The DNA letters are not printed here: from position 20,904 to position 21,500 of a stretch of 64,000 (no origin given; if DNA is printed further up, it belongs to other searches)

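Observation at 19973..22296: Tandem small-protein / zinc-ribbon-protein cassettes: candidate orphan toxin-tip + immunity array with no delivery domain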

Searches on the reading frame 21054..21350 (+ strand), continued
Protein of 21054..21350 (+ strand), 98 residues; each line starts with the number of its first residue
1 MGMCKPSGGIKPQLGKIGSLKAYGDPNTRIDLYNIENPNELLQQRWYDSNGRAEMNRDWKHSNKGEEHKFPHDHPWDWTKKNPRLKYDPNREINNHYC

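Call 38: find_encoding_contigs(protein=P0205, flank=4000, max_places=3)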
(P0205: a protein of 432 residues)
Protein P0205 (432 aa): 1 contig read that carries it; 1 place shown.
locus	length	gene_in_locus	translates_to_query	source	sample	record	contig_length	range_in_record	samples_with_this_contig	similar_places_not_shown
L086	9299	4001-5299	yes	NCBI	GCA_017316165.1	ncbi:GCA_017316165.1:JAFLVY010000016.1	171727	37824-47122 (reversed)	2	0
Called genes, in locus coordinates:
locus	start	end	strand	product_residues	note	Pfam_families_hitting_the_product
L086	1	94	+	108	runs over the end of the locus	-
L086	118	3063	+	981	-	PF01476:LysM (weak), PF06458:MucBP, PF07554:FIVAR, PF06458:MucBP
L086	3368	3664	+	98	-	-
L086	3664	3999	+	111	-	PF13125:DUF3958 (weak)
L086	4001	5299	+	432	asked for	PF04740:LXG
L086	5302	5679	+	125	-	-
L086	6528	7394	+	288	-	PF16127:DUF4839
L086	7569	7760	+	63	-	-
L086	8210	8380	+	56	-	-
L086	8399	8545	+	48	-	-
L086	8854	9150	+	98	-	PF13545:HTH_Crp_2 (weak), PF08279:HTH_11 (weak), PF13412:HTH_24 (weak)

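Call 39: find_encoding_contigs(protein=P0185, flank=4000, max_places=3)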
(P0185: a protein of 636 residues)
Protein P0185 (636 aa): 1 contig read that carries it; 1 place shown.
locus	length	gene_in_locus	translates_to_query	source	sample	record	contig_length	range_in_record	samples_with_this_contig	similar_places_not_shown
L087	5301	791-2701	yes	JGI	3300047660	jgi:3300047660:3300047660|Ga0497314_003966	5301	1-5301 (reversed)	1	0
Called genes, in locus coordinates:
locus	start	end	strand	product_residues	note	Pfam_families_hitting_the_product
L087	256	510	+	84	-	-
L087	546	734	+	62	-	-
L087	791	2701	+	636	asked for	PF25023:TEN_YD-shell (weak), PF05593:RHS_repeat, PF25023:TEN_YD-shell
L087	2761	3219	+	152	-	PF10903:DUF2691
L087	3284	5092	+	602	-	PF02534:T4SS-DNA_transf (weak), PF10412:TrwB_AAD_bind (weak), PF12696:TraG-D_C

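Call 42: predict_structure(alignment_id=A4)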
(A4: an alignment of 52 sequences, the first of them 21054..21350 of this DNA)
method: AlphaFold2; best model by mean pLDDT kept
length: 98 residues; sequences in the alignment: 52
mean_pLDDT: 91.0   pTM: 0.82
mean pLDDT of the five models: 91.0, 89.6, 89.2, 89.1, 88.1
residues with pLDDT >= 90: 75; 70-90: 16; 50-70: 7; < 50: 0
segments of 3 or more residues with pLDDT < 50: none
pLDDT, mean of each block of 10 residues (from residue 1): 81 94 97 95 96 95 72 96 93 91
secondary structure, 60 per line:
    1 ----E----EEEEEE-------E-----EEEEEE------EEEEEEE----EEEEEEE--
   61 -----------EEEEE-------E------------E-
elements in order: E10-15 E29-34 E41-47 E52-58 E72-76

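Call 52: search_solved_structures(query=A5, max_evalue=10, show_alignments=3)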
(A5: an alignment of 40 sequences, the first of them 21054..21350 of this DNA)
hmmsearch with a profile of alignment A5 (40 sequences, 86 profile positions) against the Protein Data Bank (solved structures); distinct sequences matched with E-value up to 10: 3.
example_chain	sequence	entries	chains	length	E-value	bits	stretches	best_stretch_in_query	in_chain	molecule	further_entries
5e9t_A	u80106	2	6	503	1.9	12.3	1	34-69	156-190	Glycosyltransferase Gtf1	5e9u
1aqz_A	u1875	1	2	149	3.5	11.4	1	23-84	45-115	RESTRICTOCIN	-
1jbr_A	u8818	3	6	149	4.4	11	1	24-83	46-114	Restrictocin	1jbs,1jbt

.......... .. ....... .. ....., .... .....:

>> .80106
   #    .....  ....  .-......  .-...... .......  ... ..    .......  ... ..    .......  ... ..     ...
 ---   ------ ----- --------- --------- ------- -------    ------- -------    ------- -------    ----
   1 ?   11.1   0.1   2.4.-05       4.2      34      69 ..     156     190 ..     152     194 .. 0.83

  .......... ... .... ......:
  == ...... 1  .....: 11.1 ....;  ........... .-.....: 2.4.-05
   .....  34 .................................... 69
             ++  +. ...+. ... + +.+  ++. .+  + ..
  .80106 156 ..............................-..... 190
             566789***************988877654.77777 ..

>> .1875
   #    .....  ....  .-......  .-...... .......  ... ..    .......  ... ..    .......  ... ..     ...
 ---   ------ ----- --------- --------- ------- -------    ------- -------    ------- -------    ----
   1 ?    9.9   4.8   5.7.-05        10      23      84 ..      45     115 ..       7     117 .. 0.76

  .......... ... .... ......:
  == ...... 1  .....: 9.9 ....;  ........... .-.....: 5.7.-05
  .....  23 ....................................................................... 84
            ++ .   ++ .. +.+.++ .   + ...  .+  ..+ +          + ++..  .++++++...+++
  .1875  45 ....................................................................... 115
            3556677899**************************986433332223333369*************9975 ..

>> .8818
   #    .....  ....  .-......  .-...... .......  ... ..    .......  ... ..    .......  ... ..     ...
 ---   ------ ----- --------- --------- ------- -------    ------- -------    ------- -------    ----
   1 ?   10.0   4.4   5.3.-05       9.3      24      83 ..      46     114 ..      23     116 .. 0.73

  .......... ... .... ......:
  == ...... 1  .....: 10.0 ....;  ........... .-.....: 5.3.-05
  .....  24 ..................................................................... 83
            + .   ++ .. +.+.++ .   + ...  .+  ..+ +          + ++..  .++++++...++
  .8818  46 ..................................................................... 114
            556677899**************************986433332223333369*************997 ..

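Call 57: fold_search(model_id=the predicted structure, library=pdb)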
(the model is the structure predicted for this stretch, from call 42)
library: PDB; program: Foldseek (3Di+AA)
matches with E <= 10: 155; with E <= 0.001: 0
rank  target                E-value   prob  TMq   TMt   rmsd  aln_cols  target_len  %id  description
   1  4wac                  2.3e-01  0.75  0.26  0.05   1.7        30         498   23  Crystal Structure of TarM (released 2015-02-25)
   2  3buu_A                6.1e-01  0.18  0.29  0.15   8.7        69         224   13  Crystal structure of LolA superfamily protein NE2245 from Nitrosomonas europaea (released 2008-01-22)
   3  7vfo_B                7.7e-01  0.21  0.29  0.07   9.0        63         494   13  Crystal structure of SdgB (Phosphate-binding form) (released 2021-11-24)
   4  7vfk_B                8.7e-01  0.21  0.29  0.07   8.4        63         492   11  Crystal structure of SdgB (ligand-free form) (released 2021-11-24)
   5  7qh9_DDD              9.2e-01  0.47  0.26  0.06   1.5        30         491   27  TarM(Se)_G117R-4RboP (released 2023-05-10)
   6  7qnt_AAA              9.8e-01  0.44  0.26  0.06   1.5        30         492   27  TarM(Se) native (released 2023-05-10)
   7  4x7r_A                1.1e+00  0.35  0.25  0.05   1.8        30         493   23  Crystal structure of S. aureus TarM G117R mutant in complex with Fondaparinux, alpha-GlcNAc-glycerol and UDP (released 2015-02-25)
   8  3buu_B                1.2e+00  0.18  0.29  0.15   6.3        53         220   15  Crystal structure of LolA superfamily protein NE2245 from Nitrosomonas europaea (released 2008-01-22)
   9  4x7p_A                1.2e+00  0.30  0.25  0.05   1.8        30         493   23  Crystal structure of apo S. aureus TarM (released 2015-02-18)
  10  7ec1_B                1.2e+00  0.16  0.29  0.07   8.4        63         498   11  Crystal structure of SdgB (ligand-free form) (released 2021-03-24)
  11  7vfo_A                1.3e+00  0.16  0.29  0.07   9.0        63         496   11  Crystal structure of SdgB (Phosphate-binding form) (released 2021-11-24)
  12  4abn_A                1.4e+00  0.02  0.16  0.06  12.7       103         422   10  Crystal structure of full length mouse Strap (TTC5) (released 2012-01-25)
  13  7qd7                  1.5e+00  0.33  0.26  0.06   1.5        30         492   27  TarM(Se)_G117R (released 2023-05-10)
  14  7vfm_A                1.5e+00  0.15  0.29  0.07   9.0        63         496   11  Crystal structure of SdgB (UDP and SD peptide-binding form) (released 2021-11-24)
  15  7ec6_A                1.9e+00  0.13  0.29  0.07   9.0        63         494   11  Crystal structure of SdgB (complexed with peptides) (released 2022-03-16)
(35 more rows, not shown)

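Call 60: search_solved_structures(query=L001:4436-5173:+, max_evalue=1)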
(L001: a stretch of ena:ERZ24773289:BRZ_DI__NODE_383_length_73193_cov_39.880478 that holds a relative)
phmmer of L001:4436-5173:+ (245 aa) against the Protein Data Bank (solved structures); distinct sequences matched with E-value up to 1: 0.

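Call 61: search_solved_structures(query=L001:5183-6001:+, max_evalue=1, show_alignments=1)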
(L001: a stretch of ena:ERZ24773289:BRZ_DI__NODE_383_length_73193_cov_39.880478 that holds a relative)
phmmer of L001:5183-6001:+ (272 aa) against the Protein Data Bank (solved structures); distinct sequences matched with E-value up to 1: 1.
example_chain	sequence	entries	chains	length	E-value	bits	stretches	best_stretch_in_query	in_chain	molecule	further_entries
3slg_A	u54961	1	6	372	0.019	17.5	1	107-183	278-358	PbgP3 protein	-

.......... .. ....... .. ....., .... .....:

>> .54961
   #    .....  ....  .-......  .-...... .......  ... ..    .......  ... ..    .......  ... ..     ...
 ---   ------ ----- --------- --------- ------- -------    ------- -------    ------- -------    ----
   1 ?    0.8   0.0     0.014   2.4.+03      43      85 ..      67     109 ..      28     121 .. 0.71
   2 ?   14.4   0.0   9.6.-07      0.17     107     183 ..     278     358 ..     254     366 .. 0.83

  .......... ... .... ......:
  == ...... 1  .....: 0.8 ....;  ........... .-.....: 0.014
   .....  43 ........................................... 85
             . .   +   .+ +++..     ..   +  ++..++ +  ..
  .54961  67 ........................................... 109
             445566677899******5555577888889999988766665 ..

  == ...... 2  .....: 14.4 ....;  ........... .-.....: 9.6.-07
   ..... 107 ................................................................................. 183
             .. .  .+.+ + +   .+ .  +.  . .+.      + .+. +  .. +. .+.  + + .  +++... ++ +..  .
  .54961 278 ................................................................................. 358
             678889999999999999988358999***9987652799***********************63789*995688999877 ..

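Call 87: find_encoding_contigs(protein=P0223, flank=3000, max_places=2)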
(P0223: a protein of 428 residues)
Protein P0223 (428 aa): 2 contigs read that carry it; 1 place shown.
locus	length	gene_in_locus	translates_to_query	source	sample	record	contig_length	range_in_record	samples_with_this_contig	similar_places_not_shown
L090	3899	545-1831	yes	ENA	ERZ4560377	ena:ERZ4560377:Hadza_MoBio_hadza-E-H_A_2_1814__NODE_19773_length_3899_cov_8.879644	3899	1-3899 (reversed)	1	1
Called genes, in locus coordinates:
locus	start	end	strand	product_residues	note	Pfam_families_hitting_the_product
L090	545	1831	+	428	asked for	PF04740:LXG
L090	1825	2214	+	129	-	-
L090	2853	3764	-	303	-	PF01051:Rep3_N, PF21205:Rep3_C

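Call 88: find_encoding_contigs(protein=P0153, flank=3000, max_places=2)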
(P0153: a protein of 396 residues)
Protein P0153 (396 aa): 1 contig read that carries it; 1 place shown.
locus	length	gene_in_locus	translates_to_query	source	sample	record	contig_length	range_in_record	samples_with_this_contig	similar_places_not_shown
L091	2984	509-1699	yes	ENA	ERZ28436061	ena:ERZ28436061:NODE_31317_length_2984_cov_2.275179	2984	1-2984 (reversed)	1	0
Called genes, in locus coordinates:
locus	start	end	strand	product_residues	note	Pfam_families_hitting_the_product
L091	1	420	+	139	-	?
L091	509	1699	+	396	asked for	PF25023:TEN_YD-shell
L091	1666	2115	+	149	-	-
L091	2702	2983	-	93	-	?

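Call 89: find_encoding_contigs(protein=P0169, flank=3000, max_places=2)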
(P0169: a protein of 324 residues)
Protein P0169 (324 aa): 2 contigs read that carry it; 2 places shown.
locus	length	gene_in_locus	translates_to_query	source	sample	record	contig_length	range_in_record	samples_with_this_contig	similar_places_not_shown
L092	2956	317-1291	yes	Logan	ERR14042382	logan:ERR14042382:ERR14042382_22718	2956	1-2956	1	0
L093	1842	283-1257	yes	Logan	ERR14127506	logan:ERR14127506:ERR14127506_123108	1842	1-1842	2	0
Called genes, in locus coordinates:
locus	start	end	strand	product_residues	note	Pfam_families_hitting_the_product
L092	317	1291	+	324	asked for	PF14107:DUF4280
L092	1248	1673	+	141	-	-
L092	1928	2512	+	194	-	-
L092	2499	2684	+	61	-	-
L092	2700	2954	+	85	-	?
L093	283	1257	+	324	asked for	PF14107:DUF4280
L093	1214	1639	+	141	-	-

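Call 90: find_encoding_contigs(protein=P0137, flank=3000, max_places=2)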
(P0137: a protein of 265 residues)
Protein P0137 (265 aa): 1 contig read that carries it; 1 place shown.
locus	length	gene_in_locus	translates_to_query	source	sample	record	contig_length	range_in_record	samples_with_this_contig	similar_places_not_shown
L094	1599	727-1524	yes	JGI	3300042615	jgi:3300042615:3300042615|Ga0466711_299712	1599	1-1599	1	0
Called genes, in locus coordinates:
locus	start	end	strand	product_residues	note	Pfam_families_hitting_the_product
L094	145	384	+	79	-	-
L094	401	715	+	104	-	-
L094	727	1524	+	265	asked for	-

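Call 93: find_encoding_contigs(protein=P0116, flank=5000, max_places=3)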
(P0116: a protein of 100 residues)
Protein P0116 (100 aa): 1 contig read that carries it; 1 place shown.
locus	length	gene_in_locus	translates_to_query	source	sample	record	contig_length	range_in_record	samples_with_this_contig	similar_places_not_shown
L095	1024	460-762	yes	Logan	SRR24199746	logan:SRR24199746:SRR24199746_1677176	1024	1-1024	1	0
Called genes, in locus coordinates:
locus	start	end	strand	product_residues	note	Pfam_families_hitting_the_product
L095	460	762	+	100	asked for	-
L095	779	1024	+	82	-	?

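Call 94: find_encoding_contigs(protein=P0122, flank=5000, max_places=3)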
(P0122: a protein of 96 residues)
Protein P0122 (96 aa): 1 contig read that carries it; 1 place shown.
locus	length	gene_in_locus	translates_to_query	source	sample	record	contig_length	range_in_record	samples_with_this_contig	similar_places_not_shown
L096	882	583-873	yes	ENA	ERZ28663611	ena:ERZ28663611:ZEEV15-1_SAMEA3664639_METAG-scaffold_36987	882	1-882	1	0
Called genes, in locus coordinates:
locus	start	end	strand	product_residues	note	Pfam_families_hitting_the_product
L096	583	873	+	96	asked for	-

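Call 95: find_encoding_contigs(protein=P0117, flank=5000, max_places=3)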
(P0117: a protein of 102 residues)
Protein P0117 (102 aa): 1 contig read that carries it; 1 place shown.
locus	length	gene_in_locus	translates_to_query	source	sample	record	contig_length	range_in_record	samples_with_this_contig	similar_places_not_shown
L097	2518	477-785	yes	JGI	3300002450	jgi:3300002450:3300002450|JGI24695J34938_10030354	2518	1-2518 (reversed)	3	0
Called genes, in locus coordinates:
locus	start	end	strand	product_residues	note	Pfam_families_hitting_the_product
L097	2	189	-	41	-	?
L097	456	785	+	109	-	-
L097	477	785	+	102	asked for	-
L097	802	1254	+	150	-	-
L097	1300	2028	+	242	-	PF14386:DUF4417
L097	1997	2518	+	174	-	?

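Call 97: search_dna_similar(query=L001:5183-6001:+, collection=phages, mode=protein, max_rows=12, max_evalue=0.001)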
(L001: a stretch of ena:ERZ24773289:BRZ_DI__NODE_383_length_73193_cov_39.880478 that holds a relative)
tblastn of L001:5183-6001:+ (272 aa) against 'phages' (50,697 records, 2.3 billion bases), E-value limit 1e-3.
Records with a match: 241; places in all: 241; records where one place covers at least 80% of the query: 0.
Best place of each record, by identity: <60% 241.
By first word of the organism name: Escherichia 110; Klebsiella 30; Campylobacter 19; Salmonella 15; Cronobacter 15; Pectobacterium 10; Enterobacter 7; Erwinia 6; Pseudomonas 6; Bacillus 5; and 12 more.
By host as written in the record: Escherichia coli 36; - 20; Campylobacter jejuni 17; Klebsiella pneumoniae 12; Escherichia coli K-12 12; Escherichia coli K-12 MG1655 12; Cronobacter sakazakii 11; Klebsiella pneumoniae K23 7; and 66 more.
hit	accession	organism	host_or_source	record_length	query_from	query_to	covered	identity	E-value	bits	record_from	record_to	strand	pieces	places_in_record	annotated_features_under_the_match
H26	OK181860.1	Escherichia phage 19-1-2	Escherichia sp.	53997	4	150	54%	38.0%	2e-20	96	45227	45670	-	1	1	hypothetical protein (x2)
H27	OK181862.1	Escherichia phage 24-2-1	Escherichia sp.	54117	4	150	54%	38.0%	2e-20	96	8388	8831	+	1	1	hypothetical protein (x2)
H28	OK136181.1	Escherichia phage 18-1-2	marmot respiratory tract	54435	4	150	54%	38.0%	2e-20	96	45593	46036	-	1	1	hypothetical protein (x2)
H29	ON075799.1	Escherichia phage vB_EcoM_TH18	Escherichia sp.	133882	4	150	54%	38.0%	2e-20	96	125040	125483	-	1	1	hypothetical protein (x2)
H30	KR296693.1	Salmonella phage 39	Salmonella paratyphi B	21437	4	136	49%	39.7%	4e-13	98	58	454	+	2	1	hypothetical protein | inhibitor of host transcription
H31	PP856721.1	Salmonella phage vB_SEnST11_KE22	Salmonella enterica subsp. enterica ...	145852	4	136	49%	39.3%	6e-20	95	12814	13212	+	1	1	HNH endonuclease | hypothetical protein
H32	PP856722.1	Salmonella phage vB_SEnST11_KE23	Salmonella enterica subsp. enterica ...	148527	4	136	49%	39.3%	6e-20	95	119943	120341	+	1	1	HNH endonuclease | hypothetical protein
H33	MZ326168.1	Salmonella phage NINP13076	Salmonella enterica CDC K-1891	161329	4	136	49%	38.5%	1e-19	94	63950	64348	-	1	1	hypothetical protein (x2)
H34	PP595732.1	Salmonella phage SalP219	Salmonella enterica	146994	4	136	49%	38.5%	1e-19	94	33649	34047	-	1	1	hypothetical protein (x2)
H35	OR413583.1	Salmonella phage SPLA5a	Salmonella enterica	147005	4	136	49%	38.5%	3e-19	93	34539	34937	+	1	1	hypothetical protein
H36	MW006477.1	Salmonella phage GEC_vB_MG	Salmonella enterica Enteritidis SeE.3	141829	4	136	49%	38.5%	4e-19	92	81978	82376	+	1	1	HNH endonuclease | hypothetical protein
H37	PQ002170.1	Salmonella phage vB_Sen_SG_WM_RUS_R7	Salmonella enterica subsp. enterica ...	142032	4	136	49%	38.5%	4e-19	92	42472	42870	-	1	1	HNH endonuclease | hypothetical protein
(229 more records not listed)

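Call 98: search_dna_similar(query=L001:4436-5173:+, collection=phages, mode=protein, max_rows=12, max_evalue=0.00001)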
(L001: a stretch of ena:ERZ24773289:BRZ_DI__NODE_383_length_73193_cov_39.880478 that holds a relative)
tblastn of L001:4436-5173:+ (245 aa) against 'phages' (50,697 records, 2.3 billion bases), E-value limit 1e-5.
Records with a match: 492; places in all: 492; records where one place covers at least 80% of the query: 4.
Best place of each record, by identity: <60% 492.
By first word of the organism name: Mycobacterium 385; Streptococcus 57; Gordonia 28; Bacteriophage 12; Fromanvirus 4; Christensenellales 2; Roseburia 1; Lactococcus 1; Dorea 1; Dulem 1.
By host as written in the record: Mycobacterium smegmatis mc2 155 288; Mycobacterium smegmatis mc#155 56; - 24; Gordonia terrae 3612 24; Mycobacterium smegmatis mc2155 14; Mycobacterium tuberculosis; Mycobacterium smegmatis 5; Mycobacterium smegamtis mc2 155 4; Mycobacterium sp. 3; and 57 more.
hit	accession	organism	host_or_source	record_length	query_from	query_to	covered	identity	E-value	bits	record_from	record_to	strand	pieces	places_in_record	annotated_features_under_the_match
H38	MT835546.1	Bacteriophage sp.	human fecal samples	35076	31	225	80%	49.0%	2e-47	173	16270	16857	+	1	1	record has no annotation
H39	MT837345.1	Bacteriophage sp.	human fecal samples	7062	29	219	78%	35.6%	3e-27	115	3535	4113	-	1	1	record has no annotation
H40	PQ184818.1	Mycobacterium phage Douge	Mycobacterium smegmatis mc#155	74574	5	202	81%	34.2%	3e-28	118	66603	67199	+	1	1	127: hypothetical protein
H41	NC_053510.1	Mycobacterium phage Bromden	Mycobacterium smegmatis mc2 155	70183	17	202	76%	36.3%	1e-29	122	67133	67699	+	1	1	125: nuclease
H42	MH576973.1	Mycobacterium phage Bromden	Mycobacterium smegmatis mc2 155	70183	17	202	76%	36.3%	1e-29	122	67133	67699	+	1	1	125: hypothetical protein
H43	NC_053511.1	Mycobacterium phage DyoEdafos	Mycobacterium smegmatis mc2 155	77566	17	202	76%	35.8%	5e-29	120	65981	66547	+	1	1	128: nuclease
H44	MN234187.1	Mycobacterium phage DyoEdafos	Mycobacterium smegmatis mc2 155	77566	17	202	76%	35.8%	5e-29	120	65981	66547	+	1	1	128: hypothetical protein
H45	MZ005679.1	Mycobacterium phage Chaser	Mycobacterium smegmatis mc#155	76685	17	202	76%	35.8%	6e-29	120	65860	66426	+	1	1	123: hypothetical protein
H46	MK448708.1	Streptococcus phage Javan23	Streptococcus agalactiae CCUG_39096_A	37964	5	202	81%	31.8%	1e-23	104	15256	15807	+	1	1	DNA modification methylase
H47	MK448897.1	Streptococcus phage Javan28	Streptococcus agalactiae DE-NI-041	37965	5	202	81%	31.8%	1e-23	104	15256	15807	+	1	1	DNA modification methylase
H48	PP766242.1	Streptococcus phage phiGBSVK-F2_GBSInt11.1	Streptococcus agalactiae JN_AR_GBS259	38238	5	202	81%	31.8%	1e-23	104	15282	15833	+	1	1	DNA modification methylase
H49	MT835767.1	Bacteriophage sp.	human fecal samples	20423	77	218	58%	42.8%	5e-28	117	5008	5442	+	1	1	record has no annotation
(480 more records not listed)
